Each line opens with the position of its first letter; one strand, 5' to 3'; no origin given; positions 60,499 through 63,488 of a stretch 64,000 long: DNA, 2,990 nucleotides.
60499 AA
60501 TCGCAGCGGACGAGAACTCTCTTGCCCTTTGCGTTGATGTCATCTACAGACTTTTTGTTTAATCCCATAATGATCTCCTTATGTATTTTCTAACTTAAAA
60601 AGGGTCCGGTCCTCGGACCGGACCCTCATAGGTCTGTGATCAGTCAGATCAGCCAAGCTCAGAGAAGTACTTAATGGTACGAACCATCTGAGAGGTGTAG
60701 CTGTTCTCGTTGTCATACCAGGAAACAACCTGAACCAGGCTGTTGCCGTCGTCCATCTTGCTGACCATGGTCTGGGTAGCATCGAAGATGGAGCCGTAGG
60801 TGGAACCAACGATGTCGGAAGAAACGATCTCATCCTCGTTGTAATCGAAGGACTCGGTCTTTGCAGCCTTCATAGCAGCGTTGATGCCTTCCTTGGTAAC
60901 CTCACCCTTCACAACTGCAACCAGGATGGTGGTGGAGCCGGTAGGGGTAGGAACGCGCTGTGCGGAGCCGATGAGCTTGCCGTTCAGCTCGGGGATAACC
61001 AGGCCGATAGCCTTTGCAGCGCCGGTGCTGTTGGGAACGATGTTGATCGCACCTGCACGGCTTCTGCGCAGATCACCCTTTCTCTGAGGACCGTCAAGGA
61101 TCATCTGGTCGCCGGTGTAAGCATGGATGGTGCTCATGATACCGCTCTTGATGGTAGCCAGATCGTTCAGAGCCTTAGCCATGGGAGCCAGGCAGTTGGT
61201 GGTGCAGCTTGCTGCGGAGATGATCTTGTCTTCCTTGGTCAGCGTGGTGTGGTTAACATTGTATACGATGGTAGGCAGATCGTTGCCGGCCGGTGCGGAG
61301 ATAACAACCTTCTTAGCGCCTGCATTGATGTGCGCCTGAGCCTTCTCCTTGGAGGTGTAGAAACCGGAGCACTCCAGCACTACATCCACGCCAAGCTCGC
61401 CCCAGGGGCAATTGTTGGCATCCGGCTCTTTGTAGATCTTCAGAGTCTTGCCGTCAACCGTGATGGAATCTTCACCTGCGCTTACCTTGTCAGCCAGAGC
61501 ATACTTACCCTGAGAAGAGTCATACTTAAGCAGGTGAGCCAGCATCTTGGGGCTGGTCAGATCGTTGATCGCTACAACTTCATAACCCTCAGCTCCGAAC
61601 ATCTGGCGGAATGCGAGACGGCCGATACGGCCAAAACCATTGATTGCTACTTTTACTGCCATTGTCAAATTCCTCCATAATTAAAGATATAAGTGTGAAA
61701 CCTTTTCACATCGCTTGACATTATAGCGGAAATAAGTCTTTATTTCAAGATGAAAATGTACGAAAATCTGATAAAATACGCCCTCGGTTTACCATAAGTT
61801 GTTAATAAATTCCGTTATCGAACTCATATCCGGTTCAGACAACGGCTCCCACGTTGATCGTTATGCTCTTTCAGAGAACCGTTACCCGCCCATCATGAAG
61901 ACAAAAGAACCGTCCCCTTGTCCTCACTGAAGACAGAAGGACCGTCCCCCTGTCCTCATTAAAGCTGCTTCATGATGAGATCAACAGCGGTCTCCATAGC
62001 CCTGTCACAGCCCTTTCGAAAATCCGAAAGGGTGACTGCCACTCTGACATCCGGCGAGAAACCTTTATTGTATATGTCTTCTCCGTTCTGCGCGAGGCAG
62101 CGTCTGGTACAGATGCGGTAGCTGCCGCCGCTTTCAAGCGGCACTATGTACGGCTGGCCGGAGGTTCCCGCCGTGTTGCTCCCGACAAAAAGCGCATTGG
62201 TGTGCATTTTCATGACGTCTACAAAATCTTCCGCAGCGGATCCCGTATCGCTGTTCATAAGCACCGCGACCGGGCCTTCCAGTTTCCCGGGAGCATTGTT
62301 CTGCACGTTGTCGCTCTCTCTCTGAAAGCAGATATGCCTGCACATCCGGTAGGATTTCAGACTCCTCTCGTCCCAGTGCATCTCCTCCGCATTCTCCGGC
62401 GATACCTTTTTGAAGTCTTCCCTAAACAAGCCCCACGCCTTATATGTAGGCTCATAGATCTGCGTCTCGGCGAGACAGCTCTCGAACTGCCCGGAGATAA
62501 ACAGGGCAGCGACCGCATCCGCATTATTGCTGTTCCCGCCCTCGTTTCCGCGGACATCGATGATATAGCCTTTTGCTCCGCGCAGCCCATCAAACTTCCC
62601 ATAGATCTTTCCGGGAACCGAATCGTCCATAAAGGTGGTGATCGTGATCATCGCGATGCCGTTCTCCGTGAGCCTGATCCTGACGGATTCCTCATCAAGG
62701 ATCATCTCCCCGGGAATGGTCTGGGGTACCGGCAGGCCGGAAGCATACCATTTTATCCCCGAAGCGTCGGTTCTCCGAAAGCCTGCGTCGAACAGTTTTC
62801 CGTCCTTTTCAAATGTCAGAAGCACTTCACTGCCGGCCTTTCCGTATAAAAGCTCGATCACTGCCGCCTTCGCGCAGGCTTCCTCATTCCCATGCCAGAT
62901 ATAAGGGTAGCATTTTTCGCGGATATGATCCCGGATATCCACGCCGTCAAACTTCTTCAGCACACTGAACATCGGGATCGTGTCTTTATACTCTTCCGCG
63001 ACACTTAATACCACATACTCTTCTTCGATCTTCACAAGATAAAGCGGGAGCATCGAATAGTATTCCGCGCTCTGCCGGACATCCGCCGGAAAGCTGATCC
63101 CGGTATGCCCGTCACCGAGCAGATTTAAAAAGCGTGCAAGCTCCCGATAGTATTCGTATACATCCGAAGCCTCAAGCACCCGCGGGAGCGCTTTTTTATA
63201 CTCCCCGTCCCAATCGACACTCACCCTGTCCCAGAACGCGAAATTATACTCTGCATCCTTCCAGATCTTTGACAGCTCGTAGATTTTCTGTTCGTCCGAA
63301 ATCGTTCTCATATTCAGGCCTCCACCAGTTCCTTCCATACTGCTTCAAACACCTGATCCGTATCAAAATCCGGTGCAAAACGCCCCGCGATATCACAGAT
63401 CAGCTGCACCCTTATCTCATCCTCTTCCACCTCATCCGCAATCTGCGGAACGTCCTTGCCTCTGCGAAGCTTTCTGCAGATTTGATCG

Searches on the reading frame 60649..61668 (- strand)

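Call 50: search_protein_families(library=pfam, proteins=[window:60649-61668:-], max_evalue=0.001)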
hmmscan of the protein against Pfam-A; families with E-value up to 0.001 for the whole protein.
window:60649-61668:- (339 aa): 2 families
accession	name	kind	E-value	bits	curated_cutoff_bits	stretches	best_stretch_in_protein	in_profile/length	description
PF02800.25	Gp_dh_C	-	6.3e-52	175.8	24.4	1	160-318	1-158/158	Glyceraldehyde 3-phosphate dehydrogenase, C-terminal domain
PF00044.30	Gp_dh_N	-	8e-34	116.4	31.7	1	5-107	1-101/101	Glyceraldehyde 3-phosphate dehydrogenase, NAD binding domain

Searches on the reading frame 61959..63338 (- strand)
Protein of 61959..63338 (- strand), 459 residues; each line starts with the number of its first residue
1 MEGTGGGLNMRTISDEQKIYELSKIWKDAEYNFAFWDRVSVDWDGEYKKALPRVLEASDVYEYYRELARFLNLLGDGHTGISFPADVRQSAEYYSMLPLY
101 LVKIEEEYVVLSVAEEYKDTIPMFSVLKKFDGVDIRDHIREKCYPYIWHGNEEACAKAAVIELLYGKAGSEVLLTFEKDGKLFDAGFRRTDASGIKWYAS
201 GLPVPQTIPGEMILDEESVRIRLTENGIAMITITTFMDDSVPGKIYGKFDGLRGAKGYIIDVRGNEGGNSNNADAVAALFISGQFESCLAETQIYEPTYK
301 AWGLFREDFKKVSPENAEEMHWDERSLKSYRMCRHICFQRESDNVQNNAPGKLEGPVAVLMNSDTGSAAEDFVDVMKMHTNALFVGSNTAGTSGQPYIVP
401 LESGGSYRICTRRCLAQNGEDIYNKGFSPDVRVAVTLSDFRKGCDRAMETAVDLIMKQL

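Call 50: search_protein_families(library=pfam, proteins=[window:61959-63338:-], max_evalue=0.001)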
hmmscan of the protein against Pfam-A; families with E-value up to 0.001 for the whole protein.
window:61959-63338:- (459 aa): 1 family
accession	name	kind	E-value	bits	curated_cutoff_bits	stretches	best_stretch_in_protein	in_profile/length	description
PF03572.23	Peptidase_S41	-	3.8e-26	92.1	24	1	228-433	2-165/165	Peptidase family S41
